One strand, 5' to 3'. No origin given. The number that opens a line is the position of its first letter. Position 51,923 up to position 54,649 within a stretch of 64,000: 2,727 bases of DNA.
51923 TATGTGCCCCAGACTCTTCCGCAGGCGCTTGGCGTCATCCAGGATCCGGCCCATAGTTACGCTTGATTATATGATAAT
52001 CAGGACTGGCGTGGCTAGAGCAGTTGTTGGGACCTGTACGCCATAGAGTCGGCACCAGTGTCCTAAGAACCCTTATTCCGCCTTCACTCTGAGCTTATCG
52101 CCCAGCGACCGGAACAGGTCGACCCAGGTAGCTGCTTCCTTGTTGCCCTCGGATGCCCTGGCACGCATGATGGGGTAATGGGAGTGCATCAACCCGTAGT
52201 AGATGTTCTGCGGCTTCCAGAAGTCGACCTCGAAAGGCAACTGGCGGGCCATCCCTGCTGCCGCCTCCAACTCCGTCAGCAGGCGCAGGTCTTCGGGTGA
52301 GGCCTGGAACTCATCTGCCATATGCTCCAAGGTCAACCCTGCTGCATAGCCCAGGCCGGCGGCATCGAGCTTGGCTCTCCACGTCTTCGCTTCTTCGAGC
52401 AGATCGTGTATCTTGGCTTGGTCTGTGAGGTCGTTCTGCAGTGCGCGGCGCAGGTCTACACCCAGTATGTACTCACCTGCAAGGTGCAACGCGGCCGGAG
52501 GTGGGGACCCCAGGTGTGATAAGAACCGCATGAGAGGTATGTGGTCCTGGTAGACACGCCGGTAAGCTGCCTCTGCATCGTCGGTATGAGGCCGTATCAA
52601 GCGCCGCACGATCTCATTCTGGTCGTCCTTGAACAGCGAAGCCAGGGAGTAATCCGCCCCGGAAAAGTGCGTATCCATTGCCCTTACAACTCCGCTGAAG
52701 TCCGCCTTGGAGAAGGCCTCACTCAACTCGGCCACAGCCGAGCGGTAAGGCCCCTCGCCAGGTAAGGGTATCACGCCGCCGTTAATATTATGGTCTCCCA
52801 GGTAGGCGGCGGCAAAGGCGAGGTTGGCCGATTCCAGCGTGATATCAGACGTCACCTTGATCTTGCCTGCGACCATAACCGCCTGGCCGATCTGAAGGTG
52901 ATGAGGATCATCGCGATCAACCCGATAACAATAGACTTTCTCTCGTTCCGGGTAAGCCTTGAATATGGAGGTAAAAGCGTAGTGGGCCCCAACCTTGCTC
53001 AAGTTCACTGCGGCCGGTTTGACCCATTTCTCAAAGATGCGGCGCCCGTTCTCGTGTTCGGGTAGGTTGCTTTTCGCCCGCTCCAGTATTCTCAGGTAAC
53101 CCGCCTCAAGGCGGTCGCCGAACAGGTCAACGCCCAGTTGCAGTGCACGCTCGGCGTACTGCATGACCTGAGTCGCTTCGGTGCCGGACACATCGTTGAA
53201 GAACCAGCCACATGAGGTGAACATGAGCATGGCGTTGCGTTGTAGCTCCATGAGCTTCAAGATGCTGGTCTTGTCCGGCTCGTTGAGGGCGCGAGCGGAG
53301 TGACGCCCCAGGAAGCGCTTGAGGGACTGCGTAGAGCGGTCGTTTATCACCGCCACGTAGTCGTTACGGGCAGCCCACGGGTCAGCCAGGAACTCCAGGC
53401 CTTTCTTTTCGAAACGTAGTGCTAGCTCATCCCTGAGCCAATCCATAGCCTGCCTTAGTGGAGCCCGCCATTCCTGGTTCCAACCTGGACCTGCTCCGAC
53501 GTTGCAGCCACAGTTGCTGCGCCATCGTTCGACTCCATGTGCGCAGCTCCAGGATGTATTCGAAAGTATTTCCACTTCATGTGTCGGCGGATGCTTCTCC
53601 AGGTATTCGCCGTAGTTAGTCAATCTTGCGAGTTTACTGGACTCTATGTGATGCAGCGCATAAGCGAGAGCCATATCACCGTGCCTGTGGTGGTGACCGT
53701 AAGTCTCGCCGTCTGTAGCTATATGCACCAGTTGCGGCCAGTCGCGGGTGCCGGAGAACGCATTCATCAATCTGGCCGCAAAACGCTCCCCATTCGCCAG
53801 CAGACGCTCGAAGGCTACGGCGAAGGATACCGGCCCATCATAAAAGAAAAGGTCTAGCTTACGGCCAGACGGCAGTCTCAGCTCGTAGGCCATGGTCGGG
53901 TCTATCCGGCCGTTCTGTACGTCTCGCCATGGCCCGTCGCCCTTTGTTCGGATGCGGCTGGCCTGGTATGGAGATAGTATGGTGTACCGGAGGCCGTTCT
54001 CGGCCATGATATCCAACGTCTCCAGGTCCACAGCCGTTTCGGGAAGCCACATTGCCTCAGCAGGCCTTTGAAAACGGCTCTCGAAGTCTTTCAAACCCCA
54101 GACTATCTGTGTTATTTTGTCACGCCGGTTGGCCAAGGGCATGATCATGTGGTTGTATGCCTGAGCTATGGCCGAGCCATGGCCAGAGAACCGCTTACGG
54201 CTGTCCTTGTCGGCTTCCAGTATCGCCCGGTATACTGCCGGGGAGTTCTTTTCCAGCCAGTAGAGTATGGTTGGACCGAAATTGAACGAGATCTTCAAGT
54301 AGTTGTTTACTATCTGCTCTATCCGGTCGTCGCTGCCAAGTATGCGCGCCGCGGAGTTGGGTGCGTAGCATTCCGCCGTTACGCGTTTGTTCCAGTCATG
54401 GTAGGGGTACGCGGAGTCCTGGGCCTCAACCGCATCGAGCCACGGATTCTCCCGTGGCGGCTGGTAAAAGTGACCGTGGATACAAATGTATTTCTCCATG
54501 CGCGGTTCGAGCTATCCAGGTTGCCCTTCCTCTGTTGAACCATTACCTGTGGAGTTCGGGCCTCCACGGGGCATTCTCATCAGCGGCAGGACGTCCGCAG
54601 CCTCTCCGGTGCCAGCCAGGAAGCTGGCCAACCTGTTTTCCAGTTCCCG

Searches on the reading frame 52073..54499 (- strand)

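Call 8: search_protein_families(library=pfam, proteins=[window:52073-54499:-], max_evalue=0.00001)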
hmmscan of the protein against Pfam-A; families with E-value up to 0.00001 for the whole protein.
window:52073-54499:- (808 aa): 2 families
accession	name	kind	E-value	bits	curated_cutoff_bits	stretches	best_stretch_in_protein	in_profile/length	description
PF12055.13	DUF3536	-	1.4e-109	366.3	25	1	340-623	1-284/284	Domain of unknown function (DUF3536)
PF03065.20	Glyco_hydro_57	-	4e-17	62.9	21.2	1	76-310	77-289/291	Glycosyl hydrolase family 57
